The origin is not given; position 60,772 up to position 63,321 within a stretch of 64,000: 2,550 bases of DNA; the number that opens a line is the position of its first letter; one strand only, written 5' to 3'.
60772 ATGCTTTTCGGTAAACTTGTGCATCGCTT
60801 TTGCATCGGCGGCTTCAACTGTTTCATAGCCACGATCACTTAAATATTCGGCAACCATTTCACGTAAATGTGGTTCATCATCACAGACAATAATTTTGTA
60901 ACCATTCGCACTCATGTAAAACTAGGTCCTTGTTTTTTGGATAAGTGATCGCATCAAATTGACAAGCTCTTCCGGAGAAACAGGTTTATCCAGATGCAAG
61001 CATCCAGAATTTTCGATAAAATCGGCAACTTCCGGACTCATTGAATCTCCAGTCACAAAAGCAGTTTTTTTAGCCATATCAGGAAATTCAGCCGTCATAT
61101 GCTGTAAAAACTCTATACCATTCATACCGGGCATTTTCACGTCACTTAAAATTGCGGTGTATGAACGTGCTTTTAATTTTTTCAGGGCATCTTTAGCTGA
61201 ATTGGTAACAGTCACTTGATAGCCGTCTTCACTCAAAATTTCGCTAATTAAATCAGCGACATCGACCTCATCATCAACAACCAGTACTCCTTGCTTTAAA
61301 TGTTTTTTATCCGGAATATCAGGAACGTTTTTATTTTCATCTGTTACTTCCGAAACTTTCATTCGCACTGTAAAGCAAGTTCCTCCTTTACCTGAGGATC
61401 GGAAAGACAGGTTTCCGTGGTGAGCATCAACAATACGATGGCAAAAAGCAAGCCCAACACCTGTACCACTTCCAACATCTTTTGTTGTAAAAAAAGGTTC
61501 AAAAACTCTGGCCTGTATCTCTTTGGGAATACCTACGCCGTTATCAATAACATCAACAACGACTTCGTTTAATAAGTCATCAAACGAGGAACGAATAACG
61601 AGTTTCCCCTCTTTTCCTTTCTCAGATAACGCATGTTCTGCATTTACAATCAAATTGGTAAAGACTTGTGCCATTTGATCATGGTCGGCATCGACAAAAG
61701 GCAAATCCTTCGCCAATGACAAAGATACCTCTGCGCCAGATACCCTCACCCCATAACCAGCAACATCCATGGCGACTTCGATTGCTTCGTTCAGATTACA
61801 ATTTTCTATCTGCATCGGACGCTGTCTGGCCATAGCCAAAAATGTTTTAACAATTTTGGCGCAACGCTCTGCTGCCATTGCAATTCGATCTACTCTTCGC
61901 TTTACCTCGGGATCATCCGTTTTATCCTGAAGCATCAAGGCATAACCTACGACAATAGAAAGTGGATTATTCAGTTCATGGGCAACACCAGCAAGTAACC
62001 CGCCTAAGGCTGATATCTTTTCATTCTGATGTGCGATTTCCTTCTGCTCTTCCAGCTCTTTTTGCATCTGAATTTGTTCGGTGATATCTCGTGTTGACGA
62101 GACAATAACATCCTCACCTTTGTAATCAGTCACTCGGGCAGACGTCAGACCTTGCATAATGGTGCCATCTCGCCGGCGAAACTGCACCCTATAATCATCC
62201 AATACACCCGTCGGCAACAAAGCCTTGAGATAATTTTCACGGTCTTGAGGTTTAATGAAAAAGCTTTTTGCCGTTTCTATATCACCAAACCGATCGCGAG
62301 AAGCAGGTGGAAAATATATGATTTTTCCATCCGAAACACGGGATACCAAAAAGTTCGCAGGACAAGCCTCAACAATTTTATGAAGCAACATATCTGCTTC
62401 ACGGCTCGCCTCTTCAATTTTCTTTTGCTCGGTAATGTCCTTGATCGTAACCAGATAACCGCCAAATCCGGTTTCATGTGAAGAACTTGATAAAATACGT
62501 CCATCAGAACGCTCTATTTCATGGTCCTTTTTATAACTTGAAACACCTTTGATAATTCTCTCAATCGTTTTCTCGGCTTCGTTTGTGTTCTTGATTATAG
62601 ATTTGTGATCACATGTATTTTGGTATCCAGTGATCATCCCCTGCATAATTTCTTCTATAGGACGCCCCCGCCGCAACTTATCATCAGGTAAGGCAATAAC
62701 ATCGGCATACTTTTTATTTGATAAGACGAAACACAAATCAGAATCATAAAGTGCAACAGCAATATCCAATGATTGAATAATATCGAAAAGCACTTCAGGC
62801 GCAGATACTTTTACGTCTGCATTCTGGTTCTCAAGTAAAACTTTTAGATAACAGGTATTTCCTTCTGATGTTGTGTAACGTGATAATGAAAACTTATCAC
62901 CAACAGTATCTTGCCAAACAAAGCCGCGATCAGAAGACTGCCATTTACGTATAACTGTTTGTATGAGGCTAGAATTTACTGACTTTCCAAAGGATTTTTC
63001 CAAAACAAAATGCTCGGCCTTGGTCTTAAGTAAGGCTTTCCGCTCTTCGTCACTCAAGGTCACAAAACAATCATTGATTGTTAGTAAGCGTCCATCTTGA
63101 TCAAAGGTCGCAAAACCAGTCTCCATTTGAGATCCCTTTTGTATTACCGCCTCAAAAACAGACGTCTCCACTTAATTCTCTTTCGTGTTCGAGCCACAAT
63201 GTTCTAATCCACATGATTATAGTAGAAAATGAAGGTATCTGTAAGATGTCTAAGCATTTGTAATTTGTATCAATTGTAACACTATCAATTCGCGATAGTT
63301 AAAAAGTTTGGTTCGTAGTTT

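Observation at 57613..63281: Shared 16-bp direct-repeat box links the PAS kinase/OmpR pair to the ECF locus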

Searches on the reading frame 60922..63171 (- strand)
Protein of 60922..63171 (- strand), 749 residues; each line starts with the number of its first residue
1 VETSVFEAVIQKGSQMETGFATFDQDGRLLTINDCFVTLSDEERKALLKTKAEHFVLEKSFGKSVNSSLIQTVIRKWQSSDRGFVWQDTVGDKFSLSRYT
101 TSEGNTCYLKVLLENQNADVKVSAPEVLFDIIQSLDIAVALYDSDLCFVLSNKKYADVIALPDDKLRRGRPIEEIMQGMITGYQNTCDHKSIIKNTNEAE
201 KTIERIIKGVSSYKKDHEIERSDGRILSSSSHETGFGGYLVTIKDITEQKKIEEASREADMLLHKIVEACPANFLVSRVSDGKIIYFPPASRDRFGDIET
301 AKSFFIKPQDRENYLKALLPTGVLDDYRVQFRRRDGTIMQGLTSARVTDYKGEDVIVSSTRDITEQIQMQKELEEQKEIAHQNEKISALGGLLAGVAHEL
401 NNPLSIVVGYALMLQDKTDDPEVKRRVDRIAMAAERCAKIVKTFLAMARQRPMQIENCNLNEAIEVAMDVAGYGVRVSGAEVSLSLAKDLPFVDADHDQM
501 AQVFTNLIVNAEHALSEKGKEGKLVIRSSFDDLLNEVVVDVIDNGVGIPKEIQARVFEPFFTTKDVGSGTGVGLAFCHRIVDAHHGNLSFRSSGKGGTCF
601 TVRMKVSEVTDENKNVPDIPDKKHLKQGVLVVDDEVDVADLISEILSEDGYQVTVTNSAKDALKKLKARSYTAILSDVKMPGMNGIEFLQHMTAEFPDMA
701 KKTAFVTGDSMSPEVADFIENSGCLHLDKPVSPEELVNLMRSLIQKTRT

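Call 9: search_protein_families(library=pfam, proteins=[window:60922-63171:-], max_evalue=0.01)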
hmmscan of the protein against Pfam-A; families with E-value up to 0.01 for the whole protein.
window:60922-63171:- (749 aa): 6 families
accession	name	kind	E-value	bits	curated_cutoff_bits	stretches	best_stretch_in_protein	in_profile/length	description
PF02518.31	HATPase_c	-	5.6e-24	85.2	26.4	1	496-606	2-109/111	Histidine kinase-, DNA gyrase B-, and HSP90-like ATPase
PF00072.30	Response_reg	-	2.1e-20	73.4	30.2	1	629-739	1-109/111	Response regulator receiver domain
PF12860.13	PAS_7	-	1.6e-18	67.3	27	1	132-254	1-115/115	PAS fold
PF00512.31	HisKA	-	3e-13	50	26.9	1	389-450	2-63/66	His Kinase A (phospho-acceptor) domain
PF13426.13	PAS_9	-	0.0002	22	27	0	279-365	8-103/103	PAS domain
PF14501.12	HATPase_c_5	-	0.0086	16.4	22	0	500-592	6-90/102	GHKL domain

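Call 27: search_protein_families(library=ncbifam, proteins=[window:60922-63171:-], max_evalue=0.001)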
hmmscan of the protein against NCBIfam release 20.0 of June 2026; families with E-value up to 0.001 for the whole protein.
window:60922-63171:- (749 aa): 138 families (the best 25 are shown)
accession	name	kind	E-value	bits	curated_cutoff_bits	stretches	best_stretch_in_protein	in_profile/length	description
NF052573.1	HisKinEspAMyxo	equivalog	3.4e-64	217.2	1400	1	242-740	239-746/755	serine histidine kinase EspA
NF052574.1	HisKinEspCMyxo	equivalog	8.9e-64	216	1200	1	327-738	360-777/785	serine histidine kinase EspC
NF008468.0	PRK11360.1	equivalog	1.6e-61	208.5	646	1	304-612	316-614/616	two-component system sensor histidine kinase AtoS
NF010076.0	PRK13557.1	subfamily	3.4e-54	184.2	631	1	377-745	151-534/540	histidine kinase famiy protein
NF046020.1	HisKinCckABruc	equivalog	2.3e-49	168.1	1000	1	353-743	452-866/868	cell cycle histidine kinase CckA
NF046026.1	HisKinCckACaul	equivalog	2.5e-43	148.2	1000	1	367-731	283-663/678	cell cycle histidine kinase CckA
TIGR02956.1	TMAO_torS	equivalog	2.4e-41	141.8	676.5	1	360-746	433-822/967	TMAO reductase system sensor histidine kinase/response regulator TorS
NF007688.0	PRK10364.1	equivalog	4.2e-41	141.2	479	1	377-607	228-452/460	two-component system sensor histidine kinase ZraS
NF008302.0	PRK11091.1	equivalog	3.3e-39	134.7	838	1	356-747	259-646/779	aerobic respiration two-component sensor histidine kinase ArcB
NF010411.0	PRK13837.1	equivalog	8.6e-38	129.9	647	1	366-748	424-816/828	two-component system VirA-like sensor kinase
NF041777.1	sens_FixL_Rhizob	equivalog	5.9e-37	127.4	850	1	233-607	94-482/485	sensor protein FixL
NF047466.1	hybrid_RR_LvrB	exception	1.3e-35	123.3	500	1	365-605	128-375/377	hybrid histidine kinase/response regulator LvrB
NF047497.1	HK_LIC_12097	equivalog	1.3e-34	119.5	500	1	362-605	123-365/367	LIC_12097 family sensor histidine kinase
NF038348.1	T2SS_HK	subfamily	3e-33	115.1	450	2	434-606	408-573/574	histidine kinase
NF008099.0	PRK10841.1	equivalog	9.2e-33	113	920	2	349-614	432-698/949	two-component system sensor histidine kinase RcsC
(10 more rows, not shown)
